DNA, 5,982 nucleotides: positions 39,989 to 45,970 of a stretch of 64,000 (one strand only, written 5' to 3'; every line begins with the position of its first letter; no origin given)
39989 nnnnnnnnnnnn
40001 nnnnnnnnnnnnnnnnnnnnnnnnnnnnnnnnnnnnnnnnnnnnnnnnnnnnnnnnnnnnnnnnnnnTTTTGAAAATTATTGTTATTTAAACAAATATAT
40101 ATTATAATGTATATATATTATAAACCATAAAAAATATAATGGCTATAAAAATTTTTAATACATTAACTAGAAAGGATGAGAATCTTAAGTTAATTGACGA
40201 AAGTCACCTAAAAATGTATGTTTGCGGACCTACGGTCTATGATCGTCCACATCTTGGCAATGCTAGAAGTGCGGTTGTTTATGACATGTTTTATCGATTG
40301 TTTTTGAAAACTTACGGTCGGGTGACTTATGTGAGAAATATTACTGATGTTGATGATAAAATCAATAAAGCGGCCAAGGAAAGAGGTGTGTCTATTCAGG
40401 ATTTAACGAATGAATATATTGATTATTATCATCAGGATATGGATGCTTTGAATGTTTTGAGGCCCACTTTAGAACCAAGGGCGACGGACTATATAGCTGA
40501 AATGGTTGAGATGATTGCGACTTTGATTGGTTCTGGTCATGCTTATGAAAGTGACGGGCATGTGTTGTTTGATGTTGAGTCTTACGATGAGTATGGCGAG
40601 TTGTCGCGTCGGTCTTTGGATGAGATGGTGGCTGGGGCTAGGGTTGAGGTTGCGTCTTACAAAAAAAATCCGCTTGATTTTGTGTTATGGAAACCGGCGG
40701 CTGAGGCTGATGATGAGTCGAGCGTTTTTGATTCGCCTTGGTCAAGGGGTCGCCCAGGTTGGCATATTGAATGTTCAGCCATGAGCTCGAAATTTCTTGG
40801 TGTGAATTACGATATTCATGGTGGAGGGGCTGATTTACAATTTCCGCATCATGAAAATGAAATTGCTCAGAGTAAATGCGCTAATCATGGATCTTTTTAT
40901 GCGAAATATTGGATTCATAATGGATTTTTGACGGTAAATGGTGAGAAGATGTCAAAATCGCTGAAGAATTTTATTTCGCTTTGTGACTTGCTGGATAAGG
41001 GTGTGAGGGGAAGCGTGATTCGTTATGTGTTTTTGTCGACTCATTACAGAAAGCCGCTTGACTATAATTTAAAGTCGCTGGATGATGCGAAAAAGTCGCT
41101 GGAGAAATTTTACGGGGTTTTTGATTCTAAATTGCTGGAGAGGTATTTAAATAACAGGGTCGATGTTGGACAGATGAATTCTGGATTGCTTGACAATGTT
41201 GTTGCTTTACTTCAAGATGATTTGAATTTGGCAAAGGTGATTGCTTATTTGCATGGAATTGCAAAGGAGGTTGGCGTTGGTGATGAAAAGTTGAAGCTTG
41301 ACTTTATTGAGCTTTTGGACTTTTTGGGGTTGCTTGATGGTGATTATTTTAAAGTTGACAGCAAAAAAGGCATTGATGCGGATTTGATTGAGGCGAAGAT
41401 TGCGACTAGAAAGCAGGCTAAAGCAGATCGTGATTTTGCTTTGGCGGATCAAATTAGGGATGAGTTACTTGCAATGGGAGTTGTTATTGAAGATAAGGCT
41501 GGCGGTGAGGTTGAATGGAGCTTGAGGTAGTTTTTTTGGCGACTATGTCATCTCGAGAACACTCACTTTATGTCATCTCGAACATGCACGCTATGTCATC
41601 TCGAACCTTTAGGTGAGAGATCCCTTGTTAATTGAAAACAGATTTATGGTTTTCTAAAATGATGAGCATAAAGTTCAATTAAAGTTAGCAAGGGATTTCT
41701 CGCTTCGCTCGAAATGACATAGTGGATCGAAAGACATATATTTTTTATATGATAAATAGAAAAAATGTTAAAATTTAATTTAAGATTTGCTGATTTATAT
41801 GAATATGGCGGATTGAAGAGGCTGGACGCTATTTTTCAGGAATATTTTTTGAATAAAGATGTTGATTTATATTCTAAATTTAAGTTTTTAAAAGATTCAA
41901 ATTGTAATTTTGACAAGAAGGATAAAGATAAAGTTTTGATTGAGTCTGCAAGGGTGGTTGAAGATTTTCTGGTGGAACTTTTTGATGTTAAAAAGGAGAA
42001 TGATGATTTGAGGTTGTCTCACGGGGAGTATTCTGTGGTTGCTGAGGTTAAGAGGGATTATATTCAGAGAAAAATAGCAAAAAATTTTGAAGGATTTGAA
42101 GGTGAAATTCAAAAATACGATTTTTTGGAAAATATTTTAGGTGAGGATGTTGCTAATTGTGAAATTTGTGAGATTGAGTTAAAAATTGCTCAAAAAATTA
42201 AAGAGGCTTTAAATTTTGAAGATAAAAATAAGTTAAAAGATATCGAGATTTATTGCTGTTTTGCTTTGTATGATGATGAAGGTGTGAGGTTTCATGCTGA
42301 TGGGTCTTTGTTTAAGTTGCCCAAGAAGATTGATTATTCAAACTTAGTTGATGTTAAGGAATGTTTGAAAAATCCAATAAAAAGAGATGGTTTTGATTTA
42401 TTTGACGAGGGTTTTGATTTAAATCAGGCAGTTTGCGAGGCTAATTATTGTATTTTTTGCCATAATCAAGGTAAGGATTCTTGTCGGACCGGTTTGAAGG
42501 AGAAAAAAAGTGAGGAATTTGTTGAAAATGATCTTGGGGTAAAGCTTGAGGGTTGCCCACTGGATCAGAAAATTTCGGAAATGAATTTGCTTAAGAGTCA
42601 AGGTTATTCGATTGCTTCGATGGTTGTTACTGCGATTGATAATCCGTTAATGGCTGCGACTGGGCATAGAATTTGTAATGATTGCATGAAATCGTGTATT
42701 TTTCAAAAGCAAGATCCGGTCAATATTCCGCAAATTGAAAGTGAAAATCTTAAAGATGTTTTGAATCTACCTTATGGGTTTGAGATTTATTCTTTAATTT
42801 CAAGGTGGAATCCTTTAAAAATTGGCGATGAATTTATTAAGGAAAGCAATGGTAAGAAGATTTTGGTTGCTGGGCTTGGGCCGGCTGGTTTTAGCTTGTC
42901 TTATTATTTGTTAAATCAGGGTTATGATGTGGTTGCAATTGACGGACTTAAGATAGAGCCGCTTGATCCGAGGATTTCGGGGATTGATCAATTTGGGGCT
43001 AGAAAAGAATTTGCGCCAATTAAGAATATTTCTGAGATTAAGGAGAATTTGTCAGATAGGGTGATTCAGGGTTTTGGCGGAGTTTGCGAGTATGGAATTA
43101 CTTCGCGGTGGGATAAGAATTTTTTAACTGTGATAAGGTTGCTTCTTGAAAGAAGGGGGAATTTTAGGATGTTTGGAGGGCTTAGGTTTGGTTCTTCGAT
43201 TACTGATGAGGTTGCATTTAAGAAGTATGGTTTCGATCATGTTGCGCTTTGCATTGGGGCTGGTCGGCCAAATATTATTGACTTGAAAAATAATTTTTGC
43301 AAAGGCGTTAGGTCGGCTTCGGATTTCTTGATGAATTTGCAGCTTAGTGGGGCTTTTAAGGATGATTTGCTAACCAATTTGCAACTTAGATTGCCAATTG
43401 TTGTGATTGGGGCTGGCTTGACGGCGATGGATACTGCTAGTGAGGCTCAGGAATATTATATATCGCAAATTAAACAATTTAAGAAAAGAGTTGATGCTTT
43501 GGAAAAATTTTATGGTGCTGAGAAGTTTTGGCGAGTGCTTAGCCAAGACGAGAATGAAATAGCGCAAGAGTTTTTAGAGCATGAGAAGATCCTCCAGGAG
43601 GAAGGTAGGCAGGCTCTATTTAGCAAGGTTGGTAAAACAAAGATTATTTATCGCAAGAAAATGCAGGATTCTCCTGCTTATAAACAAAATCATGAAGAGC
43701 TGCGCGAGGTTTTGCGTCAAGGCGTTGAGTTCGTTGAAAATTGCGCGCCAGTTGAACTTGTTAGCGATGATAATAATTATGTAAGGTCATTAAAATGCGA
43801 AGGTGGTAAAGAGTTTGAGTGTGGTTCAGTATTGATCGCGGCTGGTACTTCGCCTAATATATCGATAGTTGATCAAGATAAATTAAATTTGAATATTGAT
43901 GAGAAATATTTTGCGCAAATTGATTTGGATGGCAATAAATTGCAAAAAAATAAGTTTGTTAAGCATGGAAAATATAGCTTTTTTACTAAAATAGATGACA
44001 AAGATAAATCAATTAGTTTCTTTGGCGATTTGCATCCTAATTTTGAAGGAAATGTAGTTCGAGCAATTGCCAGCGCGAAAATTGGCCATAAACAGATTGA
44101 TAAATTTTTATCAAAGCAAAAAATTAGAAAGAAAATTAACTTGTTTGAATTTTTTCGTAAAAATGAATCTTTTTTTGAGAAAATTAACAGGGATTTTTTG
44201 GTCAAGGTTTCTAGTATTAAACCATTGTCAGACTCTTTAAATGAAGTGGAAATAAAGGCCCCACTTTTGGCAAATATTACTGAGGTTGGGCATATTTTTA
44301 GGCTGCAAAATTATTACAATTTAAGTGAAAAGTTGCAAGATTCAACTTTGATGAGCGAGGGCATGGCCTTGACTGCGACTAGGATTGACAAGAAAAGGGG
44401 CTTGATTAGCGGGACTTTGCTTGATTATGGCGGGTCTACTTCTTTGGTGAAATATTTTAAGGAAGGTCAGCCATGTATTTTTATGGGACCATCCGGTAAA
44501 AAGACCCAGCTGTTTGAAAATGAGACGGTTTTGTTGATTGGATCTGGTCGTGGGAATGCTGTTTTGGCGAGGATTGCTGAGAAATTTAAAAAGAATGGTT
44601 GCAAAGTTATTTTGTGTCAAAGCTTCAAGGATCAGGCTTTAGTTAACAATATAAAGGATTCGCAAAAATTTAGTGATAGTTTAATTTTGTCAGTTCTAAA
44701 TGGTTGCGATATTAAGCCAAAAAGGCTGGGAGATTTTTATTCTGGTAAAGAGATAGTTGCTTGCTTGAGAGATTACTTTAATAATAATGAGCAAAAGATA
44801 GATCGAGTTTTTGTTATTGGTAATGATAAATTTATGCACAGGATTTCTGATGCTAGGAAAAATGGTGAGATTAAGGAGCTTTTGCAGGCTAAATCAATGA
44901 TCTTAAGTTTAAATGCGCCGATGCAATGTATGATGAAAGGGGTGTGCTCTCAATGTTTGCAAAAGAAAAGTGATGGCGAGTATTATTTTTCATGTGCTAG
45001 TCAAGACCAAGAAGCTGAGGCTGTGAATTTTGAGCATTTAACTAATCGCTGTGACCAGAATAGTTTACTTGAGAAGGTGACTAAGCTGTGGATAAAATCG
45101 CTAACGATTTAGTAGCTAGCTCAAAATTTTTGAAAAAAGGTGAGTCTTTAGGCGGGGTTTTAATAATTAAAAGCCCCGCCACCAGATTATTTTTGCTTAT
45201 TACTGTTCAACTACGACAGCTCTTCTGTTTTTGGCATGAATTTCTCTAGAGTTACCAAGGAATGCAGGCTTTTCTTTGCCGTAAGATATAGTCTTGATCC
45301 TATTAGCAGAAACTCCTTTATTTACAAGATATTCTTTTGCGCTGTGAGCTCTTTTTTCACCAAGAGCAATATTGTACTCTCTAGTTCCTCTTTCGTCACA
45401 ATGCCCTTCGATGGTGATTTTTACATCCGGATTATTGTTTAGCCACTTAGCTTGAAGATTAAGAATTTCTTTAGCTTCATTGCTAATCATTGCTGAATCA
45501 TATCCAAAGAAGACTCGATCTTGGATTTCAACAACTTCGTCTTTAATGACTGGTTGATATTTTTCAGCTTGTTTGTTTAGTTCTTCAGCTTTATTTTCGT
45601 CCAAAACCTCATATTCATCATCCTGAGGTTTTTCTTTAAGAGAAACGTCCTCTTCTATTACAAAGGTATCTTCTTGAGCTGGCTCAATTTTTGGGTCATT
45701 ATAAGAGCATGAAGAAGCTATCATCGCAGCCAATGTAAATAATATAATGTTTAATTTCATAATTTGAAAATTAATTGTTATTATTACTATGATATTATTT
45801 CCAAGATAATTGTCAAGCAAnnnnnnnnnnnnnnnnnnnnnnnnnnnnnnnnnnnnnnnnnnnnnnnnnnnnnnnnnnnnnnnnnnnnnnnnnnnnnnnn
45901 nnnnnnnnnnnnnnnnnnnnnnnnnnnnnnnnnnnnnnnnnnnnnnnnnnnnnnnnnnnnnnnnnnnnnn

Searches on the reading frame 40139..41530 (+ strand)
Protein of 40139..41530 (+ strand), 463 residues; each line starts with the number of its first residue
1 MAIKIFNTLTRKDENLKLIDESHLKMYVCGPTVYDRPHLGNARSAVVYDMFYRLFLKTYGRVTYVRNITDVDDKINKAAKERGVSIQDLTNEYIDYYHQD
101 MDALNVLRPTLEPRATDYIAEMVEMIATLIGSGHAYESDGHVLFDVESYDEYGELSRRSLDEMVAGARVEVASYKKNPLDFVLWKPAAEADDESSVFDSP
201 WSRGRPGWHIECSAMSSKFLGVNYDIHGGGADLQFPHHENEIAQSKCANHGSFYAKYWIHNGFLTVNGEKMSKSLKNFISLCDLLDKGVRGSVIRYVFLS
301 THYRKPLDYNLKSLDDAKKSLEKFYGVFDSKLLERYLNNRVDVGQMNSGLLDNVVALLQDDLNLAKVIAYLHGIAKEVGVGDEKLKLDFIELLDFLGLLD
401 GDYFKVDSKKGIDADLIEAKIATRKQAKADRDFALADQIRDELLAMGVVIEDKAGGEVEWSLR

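Call 8: search_protein_families(library=pfam, proteins=[window:40139-41530:+], max_evalue=0.01)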
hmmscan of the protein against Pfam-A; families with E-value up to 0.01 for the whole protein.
window:40139-41530:+ (463 aa): 4 families
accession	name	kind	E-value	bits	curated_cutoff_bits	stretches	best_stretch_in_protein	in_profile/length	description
PF01406.26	tRNA-synt_1e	-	1.7e-119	399.1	27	1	17-318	3-300/301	tRNA synthetases class I (C) catalytic domain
PF09334.17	tRNA-synt_1g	-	8e-12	45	20.1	2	259-309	316-364/391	tRNA synthetases class I (M)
PF23493.1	CysS_C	-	5.1e-05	23.7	23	1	421-460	12-50/51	Cysteinyl-tRNA ligase anticodon binding domain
PF00133.28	tRNA-synt_1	-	0.0065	15.7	22.7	0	225-305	330-409/414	tRNA synthetases class I (I, L, M and V)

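Call 14: list_cluster_members(proteins=[P0001, window:40139-41530:+, window:45200-45820:-])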
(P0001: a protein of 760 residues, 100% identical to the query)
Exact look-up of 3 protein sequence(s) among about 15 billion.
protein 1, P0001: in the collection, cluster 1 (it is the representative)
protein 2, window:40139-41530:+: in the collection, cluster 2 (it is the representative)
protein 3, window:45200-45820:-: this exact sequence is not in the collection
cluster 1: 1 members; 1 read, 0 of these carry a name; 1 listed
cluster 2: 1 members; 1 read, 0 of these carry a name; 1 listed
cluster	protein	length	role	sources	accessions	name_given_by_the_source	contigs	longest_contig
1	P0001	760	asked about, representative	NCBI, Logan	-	-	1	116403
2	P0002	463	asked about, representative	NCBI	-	-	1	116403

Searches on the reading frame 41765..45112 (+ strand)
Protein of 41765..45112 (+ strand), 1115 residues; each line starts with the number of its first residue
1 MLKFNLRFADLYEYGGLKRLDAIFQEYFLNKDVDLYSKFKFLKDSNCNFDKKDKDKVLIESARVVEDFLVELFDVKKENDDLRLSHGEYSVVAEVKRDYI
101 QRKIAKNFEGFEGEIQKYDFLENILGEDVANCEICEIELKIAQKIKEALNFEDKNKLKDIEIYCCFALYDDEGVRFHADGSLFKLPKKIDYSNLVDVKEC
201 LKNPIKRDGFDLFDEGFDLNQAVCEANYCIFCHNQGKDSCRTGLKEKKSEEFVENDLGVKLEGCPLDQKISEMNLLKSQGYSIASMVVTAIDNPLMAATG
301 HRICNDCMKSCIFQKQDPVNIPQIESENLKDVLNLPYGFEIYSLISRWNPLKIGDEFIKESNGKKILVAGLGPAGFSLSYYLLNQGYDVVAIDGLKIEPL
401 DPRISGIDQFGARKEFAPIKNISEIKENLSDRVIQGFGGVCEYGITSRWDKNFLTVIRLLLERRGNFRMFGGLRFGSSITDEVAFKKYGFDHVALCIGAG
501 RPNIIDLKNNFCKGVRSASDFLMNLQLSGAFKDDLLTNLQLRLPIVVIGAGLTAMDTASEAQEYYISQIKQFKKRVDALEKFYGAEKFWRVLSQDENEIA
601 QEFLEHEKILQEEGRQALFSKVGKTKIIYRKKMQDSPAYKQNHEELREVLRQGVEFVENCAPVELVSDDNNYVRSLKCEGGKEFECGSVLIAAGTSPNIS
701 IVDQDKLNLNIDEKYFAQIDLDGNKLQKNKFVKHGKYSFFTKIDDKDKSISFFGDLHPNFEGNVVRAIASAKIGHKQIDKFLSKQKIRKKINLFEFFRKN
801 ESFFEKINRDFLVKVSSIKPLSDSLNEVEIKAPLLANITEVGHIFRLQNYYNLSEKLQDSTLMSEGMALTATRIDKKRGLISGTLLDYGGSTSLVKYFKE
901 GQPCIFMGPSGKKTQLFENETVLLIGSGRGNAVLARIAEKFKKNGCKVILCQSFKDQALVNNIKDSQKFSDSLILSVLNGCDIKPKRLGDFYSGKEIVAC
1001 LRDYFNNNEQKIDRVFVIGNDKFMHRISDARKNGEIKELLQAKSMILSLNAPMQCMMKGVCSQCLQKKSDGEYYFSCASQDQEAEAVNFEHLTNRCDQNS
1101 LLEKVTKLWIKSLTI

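Call 8: search_protein_families(library=pfam, proteins=[window:41765-45112:+], max_evalue=0.01)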
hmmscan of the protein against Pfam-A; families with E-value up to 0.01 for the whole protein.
window:41765-45112:+ (1115 aa): 3 families
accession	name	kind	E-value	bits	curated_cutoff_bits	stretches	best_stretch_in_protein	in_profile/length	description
PF07992.20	Pyr_redox_2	-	3.9e-14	53.2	26.1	1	365-720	2-260/291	Pyridine nucleotide-disulphide oxidoreductase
PF00070.33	Pyr_redox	-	0.0032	18.4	22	0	545-563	2-20/82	Pyridine nucleotide-disulphide oxidoreductase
PF21799.2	MurD-like_N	-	0.0081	16.9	27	0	364-395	1-32/88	Mur ligase MurD-like, N-terminal domain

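Call 21: find_homologous_proteins(query=window:41765-45112:+, max_evalue=1e-20)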
Query window:41765-45112:+ (1115 aa): 8000 proteins with E <= 1e-20 among 8000 candidates; the best 120 are listed.
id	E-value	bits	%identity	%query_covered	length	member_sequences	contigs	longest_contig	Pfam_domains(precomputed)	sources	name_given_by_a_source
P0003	0.0e+0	2518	100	100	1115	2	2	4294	PF27156.1,PF07992.21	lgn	-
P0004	0.0e+0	1919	75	100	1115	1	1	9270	PF27156.1,PF07992.21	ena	-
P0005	0.0e+0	1881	74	100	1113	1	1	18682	PF27156.1,PF07992.21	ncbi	-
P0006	0.0e+0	1860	73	100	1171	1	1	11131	PF27156.1,PF07992.21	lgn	-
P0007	0.0e+0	1642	65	100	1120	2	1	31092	PF27156.1,PF07992.21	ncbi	-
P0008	0.0e+0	1451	59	100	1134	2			PF27156.1,PF07992.21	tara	tara:strand:+ start:798 stop:4202 length:3405 start_codon:yes stop_codon:yes gene_type:complete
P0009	0.0e+0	1434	58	100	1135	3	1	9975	PF27156.1,PF07992.21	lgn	-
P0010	0.0e+0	1338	55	100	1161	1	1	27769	PF27156.1,PF07992.21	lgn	-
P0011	0.0e+0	1326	54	100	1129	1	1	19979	PF27156.1,PF07992.21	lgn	-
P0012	0.0e+0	1312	56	99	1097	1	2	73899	PF27156.1,PF07992.21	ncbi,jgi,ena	jgi:NADPH-dependent glutamate synthase beta subunit-like oxidoreductase/NAD(P)H-flavin reductase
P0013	0.0e+0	1312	55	99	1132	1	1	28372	PF27156.1,PF07992.21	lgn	-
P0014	0.0e+0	1311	52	99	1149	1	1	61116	PF27156.1,PF07992.21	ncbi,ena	-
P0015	0.0e+0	1304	54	100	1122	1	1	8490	PF27156.1,PF07992.21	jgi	-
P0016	0.0e+0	1302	54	100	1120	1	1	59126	PF27156.1,PF07992.21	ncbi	-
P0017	0.0e+0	1285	54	99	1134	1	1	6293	PF27156.1,PF07992.21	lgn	-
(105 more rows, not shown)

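Call 22: find_encoding_contigs(protein=P0003, flank=10000, max_places=4)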
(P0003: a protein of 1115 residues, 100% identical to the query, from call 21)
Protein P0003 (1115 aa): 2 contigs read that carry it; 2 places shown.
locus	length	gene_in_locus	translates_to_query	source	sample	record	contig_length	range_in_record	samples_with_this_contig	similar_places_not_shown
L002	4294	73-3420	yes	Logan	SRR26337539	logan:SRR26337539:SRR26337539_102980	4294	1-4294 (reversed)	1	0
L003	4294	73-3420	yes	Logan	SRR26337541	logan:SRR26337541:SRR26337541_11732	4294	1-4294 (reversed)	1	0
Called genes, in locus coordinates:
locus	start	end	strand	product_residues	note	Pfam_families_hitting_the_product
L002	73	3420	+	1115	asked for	PF27156:RP005_N, PF07992:Pyr_redox_2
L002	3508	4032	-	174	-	PF00691:OmpA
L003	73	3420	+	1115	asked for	PF27156:RP005_N, PF07992:Pyr_redox_2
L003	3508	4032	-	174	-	PF00691:OmpA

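Call 23: find_encoding_contigs(protein=P0004, flank=10000, max_places=3)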
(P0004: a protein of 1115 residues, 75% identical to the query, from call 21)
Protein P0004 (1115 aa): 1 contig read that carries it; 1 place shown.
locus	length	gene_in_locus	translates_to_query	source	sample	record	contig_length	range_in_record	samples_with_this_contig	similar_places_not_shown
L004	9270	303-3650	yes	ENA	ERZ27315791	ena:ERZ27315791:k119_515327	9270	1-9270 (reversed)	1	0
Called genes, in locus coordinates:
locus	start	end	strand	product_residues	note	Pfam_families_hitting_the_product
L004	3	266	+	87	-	?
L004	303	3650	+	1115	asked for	PF27156:RP005_N, PF07992:Pyr_redox_2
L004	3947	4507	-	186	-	PF00691:OmpA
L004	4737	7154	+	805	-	-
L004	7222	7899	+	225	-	PF02798:GST_N, PF13417:GST_N_3, PF13409:GST_N_2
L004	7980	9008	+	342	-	PF01636:APH, PF02958:EcKL (weak)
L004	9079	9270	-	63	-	?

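Call 24: find_encoding_contigs(protein=P0005, flank=10000, max_places=3)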
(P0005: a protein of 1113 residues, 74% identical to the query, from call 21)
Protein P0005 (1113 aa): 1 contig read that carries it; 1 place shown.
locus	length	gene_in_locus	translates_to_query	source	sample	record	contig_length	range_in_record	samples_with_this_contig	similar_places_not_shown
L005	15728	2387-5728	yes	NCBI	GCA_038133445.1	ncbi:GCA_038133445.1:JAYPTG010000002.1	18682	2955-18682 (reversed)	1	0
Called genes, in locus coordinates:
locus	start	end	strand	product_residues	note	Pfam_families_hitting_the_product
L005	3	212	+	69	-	?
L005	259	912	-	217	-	PF00834:Ribul_P_3_epim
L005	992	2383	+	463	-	PF01406:tRNA-synt_1e, PF09334:tRNA-synt_1g (faint)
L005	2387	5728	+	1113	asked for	PF27156:RP005_N, PF07992:Pyr_redox_2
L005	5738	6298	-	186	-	PF00691:OmpA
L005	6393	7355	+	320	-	-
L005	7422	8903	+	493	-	-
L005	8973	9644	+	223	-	PF02798:GST_N, PF13417:GST_N_3, PF13409:GST_N_2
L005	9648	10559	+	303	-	-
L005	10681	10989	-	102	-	-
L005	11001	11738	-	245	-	PF00902:TatC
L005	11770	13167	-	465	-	PF00206:Lyase_1, PF14698:ASL_C2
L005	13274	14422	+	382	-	PF01098:FTSW_RODA_SPOVE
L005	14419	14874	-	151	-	PF27226:AF_1845 (weak)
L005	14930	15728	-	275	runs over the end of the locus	PF01149:Fapy_DNA_glyco, PF06831:H2TH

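Call 25: find_encoding_contigs(protein=P0006, flank=10000, max_places=3)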
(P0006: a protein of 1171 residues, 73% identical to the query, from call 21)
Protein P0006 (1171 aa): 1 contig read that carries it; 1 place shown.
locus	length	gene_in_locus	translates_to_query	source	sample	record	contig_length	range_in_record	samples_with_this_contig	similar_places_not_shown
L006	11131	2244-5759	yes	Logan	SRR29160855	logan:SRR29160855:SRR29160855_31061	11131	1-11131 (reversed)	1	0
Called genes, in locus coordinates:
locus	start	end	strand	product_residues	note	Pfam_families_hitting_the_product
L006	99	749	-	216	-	PF00834:Ribul_P_3_epim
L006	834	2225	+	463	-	PF01406:tRNA-synt_1e, PF09334:tRNA-synt_1g (faint), PF23493:CysS_C (weak)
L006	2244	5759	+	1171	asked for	PF27156:RP005_N, PF07992:Pyr_redox_2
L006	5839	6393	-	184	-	PF00691:OmpA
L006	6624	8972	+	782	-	-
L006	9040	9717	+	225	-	PF02798:GST_N, PF13417:GST_N_3, PF13409:GST_N_2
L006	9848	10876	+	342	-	PF01636:APH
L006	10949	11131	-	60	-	?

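Call 39: find_encoding_contigs(protein=P0007, flank=10000, max_places=2)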
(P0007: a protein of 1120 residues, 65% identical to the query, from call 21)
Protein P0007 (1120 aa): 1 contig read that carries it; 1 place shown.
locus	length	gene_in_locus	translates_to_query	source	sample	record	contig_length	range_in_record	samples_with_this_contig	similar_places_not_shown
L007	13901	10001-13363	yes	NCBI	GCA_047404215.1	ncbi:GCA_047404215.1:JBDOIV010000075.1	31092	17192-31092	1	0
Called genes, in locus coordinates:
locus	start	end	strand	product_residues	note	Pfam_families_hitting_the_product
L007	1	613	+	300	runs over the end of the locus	PF13354:Beta-lactamase2, PF00768:Peptidase_S11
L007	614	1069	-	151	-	PF02367:TsaE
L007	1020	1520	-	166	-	PF02075:RuvC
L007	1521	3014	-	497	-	PF00180:Iso_dh, PF18324:Isocitrate_DH_C_bact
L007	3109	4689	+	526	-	PF20154:LNT_N, PF00795:CN_hydrolase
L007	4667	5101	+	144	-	PF01381:HTH_3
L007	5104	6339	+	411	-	PF00579:tRNA-synt_1b, PF22421:SYY_C-terminal, PF01479:S4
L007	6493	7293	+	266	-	-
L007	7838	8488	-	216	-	PF00834:Ribul_P_3_epim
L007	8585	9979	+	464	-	PF00133:tRNA-synt_1 (faint), PF01406:tRNA-synt_1e, PF09334:tRNA-synt_1g (weak)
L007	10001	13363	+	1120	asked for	PF27156:RP005_N, PF07992:Pyr_redox_2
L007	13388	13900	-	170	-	?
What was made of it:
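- Tried and rejected: L007 ends inside pal and was uninformative (call 39).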

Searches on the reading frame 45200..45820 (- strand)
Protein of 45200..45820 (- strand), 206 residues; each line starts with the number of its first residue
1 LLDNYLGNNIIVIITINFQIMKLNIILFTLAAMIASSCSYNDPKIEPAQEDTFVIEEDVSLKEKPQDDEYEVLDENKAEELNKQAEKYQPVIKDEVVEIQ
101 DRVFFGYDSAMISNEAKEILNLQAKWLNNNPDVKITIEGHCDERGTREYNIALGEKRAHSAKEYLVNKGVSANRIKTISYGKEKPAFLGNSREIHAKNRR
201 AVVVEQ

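Call 8: search_protein_families(library=pfam, proteins=[window:45200-45820:-], max_evalue=0.01)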
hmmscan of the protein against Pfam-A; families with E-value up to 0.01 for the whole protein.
window:45200-45820:- (206 aa): 2 families
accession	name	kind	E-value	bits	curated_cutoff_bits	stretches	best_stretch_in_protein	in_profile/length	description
PF00691.25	OmpA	-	5.8e-24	84.7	27.2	1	104-199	1-98/98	OmpA family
PF05359.17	DUF748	-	0.0016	17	50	0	101-144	879-922/1037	Domain of Unknown Function (DUF748)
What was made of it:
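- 45203..45760 (-): pal (peptidoglycan-associated lipoprotein) gene, the divergent upstream neighbour. Its true start is the ATG at 45760, not the TTG at 45820. OmpA domain found (call 8).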

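Call 57: search_protein_families(library=ncbifam, proteins=[window:45203-45760:-], max_evalue=0.1)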
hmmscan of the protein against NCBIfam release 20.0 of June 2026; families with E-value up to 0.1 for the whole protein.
window:45203-45760:- (186 aa): 40 families (the best 25 are shown)
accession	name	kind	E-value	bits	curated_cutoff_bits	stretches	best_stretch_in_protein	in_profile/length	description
TIGR02802.1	Pal_lipo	equivalog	2e-42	143.5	125.35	1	82-184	1-103/104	peptidoglycan-associated lipoprotein Pal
NF008067.1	PRK10802.1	equivalog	1.3e-36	126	261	1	68-184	54-170/171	peptidoglycan-associated lipoprotein Pal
NF053611.1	YiaD_Gzip_OmpA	equivalog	5.3e-27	94.9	175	1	76-181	97-202/206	YiaD family glycine zipper/OmpA-like lipoprotein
NF053612.1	anchor_PA1041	equivalog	1.1e-23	84.5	250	1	60-181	108-231/236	PA1041 family peptidoglycan-binding anchor lipoprotein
NF052230.1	T9SS_PorE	exception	5.8e-23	81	600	1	79-167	513-601/648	PorE family type IX secretion system protein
NF053607.1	CHU_0125_OmpA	equivalog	1.9e-21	76.2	620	1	53-181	504-632/639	CHU_0125 family OmpA-like outer membrane integrity protein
NF053613.1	OMP_toxin_LptF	equivalog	2.2e-20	73.4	400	1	77-183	138-243/256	lipotoxin F family OmpA-related lipoprotein LptF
NF045787.1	OmpABordt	equivalog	8.4e-20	71.3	200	1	63-181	67-185/194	outer membrane protein OmpA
TIGR03789.1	pdsO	hypoth_equivalog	1e-19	71.2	152.2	1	13-182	72-240/243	sortase-associated OmpA-like protein PdsO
NF053585.1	OMP_LP_YfiB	equivalog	7.7e-18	64.9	128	1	76-184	51-159/163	outer membrane lipoprotein YfiB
NF033763.1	exchanger_TraB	exception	6.8e-17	60.6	700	1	75-181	386-493/522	outer membrane exchange protein TraB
NF008071.1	PRK10808.1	equivalog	5.6e-15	55.6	277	1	63-173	213-324/358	porin OmpA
NF045788.1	Omp38Acinit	equivalog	3.3e-13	49.4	500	1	63-181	223-342/354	outer membrane protein Omp38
NF007804.1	PRK10510.1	equivalog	9.6e-13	48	307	1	76-182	107-213/219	OmpA family lipoprotein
NF006541.1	PRK09038.1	equivalog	2.7e-12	46.9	283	1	76-184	136-247/253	flagellar motor protein MotD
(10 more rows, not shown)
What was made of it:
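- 45203..45760 (-): TIGR02802 Pal_lipo scores 143.5 bits against a cut-off of 125 (call 57).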
